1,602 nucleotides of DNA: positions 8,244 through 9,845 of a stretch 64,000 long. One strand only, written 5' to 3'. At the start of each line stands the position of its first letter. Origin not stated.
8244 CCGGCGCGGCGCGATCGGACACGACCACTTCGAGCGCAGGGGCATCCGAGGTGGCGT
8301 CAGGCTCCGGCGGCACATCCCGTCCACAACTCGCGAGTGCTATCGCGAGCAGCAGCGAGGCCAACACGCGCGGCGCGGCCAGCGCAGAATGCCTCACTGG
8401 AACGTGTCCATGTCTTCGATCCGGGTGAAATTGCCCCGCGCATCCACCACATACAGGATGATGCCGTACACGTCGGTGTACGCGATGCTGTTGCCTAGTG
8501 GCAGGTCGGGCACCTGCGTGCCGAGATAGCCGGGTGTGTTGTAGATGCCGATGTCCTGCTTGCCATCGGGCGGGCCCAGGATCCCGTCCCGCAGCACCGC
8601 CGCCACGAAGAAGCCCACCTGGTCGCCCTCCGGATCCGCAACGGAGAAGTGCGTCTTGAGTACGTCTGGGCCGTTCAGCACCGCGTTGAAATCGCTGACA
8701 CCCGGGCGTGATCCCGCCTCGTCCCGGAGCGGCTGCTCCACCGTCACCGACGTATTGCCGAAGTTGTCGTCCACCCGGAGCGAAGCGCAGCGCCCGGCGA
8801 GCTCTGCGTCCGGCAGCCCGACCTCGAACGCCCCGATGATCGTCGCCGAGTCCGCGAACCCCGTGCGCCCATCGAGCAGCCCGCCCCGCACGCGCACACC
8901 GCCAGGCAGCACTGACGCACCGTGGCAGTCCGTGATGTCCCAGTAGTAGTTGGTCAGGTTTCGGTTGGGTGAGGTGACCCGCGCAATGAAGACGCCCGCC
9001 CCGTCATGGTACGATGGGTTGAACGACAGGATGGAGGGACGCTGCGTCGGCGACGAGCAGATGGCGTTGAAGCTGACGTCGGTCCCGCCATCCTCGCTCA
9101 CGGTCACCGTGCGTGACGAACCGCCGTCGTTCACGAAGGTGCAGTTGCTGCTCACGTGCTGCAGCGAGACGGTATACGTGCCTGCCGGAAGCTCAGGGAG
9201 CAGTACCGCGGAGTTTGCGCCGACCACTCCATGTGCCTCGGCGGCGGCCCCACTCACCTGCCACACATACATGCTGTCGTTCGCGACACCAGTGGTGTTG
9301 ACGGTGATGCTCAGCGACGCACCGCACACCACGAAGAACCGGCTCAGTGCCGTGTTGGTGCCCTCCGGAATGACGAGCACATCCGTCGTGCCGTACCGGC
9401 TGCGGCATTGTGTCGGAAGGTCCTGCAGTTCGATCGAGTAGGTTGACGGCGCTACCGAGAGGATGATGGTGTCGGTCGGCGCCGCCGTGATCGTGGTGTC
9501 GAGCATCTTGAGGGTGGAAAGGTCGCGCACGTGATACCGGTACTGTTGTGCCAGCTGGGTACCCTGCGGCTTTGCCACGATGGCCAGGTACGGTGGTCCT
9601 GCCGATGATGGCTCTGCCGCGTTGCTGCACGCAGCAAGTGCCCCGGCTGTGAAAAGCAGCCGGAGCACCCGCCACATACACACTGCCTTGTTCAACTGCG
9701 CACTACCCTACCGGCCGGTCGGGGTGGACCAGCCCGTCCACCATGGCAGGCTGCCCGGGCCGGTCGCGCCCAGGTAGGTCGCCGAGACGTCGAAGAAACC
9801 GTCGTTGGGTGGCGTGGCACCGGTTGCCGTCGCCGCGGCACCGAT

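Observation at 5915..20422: TonB-dependent receptor heads a translationally coupled operon of giant lipoproteins with cohesin-like, dockerin-like, PKD and FN3 modules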

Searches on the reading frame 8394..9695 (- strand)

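Call 5: search_protein_families(library=pfam, proteins=[window:8394-9695:-], max_evalue=0.1)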
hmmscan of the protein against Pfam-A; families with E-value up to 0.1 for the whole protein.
window:8394-9695:- (433 aa): 0 families

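Call 6: search_protein_families(library=ncbifam, proteins=[window:8394-9695:-], max_evalue=0.1)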
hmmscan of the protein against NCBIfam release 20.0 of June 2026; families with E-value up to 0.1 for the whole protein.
window:8394-9695:- (433 aa): 1 family
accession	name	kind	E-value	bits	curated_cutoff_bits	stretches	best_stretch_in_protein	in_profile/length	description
NF045619.1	adhes_GNV_Cterm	subfamily_domain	0.0028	16.9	180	1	99-198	248-344/458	BapA/Bap/LapF family large adhesin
